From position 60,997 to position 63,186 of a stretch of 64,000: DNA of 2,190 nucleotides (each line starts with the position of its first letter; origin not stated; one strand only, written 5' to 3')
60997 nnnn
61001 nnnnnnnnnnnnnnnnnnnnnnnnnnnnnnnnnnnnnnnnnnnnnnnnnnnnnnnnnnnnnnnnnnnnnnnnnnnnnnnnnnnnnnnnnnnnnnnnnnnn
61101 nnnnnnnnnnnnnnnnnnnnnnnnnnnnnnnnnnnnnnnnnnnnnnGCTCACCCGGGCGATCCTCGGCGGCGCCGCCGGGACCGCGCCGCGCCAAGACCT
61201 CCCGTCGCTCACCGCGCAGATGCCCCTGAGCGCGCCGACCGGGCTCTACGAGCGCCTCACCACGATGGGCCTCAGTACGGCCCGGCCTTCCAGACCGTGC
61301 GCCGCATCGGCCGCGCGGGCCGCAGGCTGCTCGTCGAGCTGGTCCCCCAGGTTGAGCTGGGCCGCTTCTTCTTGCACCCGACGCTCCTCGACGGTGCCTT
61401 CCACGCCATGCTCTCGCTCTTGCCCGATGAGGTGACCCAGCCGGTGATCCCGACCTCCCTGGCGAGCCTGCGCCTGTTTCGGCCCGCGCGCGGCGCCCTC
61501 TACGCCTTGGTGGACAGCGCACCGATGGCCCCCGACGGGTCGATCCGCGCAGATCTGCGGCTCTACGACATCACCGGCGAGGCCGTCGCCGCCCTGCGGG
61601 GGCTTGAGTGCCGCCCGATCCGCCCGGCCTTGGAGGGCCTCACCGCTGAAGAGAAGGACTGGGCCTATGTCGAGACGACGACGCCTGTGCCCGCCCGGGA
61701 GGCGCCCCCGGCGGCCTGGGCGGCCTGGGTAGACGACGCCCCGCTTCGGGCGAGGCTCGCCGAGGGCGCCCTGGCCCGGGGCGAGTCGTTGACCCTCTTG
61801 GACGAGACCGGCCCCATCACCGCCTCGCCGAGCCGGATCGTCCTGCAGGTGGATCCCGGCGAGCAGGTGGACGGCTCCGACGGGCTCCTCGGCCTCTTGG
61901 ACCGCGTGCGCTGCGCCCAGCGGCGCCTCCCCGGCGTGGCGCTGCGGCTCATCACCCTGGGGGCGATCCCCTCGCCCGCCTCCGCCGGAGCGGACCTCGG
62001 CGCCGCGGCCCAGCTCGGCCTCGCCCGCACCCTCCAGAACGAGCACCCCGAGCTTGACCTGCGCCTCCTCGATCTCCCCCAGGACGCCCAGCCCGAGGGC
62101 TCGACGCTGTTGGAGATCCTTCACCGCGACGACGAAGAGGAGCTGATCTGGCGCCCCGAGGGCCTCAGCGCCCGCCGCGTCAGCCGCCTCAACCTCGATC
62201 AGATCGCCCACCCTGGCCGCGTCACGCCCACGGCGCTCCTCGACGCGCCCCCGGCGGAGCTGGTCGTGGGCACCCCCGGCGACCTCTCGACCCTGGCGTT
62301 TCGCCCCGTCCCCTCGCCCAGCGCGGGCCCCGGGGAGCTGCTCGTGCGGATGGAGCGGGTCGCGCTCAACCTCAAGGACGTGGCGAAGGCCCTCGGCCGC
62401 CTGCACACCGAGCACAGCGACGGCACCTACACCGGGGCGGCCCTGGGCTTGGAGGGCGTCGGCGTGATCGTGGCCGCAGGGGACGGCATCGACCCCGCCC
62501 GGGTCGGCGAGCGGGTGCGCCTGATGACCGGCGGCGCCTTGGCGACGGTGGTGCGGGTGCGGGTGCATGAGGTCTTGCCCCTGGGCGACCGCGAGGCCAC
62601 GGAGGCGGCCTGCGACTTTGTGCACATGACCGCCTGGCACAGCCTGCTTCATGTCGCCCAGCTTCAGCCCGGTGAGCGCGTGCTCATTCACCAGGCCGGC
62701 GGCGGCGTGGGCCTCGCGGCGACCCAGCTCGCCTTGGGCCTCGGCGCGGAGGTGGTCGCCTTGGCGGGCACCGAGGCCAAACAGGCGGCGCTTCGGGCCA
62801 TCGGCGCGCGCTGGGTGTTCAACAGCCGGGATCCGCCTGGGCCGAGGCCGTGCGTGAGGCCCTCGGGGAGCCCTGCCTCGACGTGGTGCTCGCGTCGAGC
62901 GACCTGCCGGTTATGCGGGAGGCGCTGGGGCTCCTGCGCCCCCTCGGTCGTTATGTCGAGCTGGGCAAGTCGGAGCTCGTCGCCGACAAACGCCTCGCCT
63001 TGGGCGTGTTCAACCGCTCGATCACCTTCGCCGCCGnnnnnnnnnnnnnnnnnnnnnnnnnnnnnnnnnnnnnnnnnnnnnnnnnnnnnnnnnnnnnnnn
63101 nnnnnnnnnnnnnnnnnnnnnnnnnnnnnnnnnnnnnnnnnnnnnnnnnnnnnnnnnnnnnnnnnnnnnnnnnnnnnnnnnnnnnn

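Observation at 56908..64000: Edge of a polyketide biosynthetic locus: PLP-dependent Cys/Met-family enzyme followed by a fully reducing type I PKS module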

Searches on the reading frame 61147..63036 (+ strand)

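Call 4: search_protein_families(library=pfam, proteins=[window:61147-63036:+], max_evalue=0.01)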
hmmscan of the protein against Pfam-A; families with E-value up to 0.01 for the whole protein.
window:61147-63036:+ (630 aa): 3 families
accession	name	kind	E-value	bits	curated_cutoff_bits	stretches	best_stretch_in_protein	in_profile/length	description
PF14765.12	PS-DH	-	1.9e-22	80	23.7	1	16-159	3-160/166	Polyketide synthase dehydratase N-terminal domain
PF00107.32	ADH_zinc_N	-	1.8e-07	31.6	31.8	1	520-561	1-42/129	Zinc-binding dehydrogenase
PF08240.17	ADH_N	-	2.4e-07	31.4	23.5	1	394-478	1-101/104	Alcohol dehydrogenase GroES-like domain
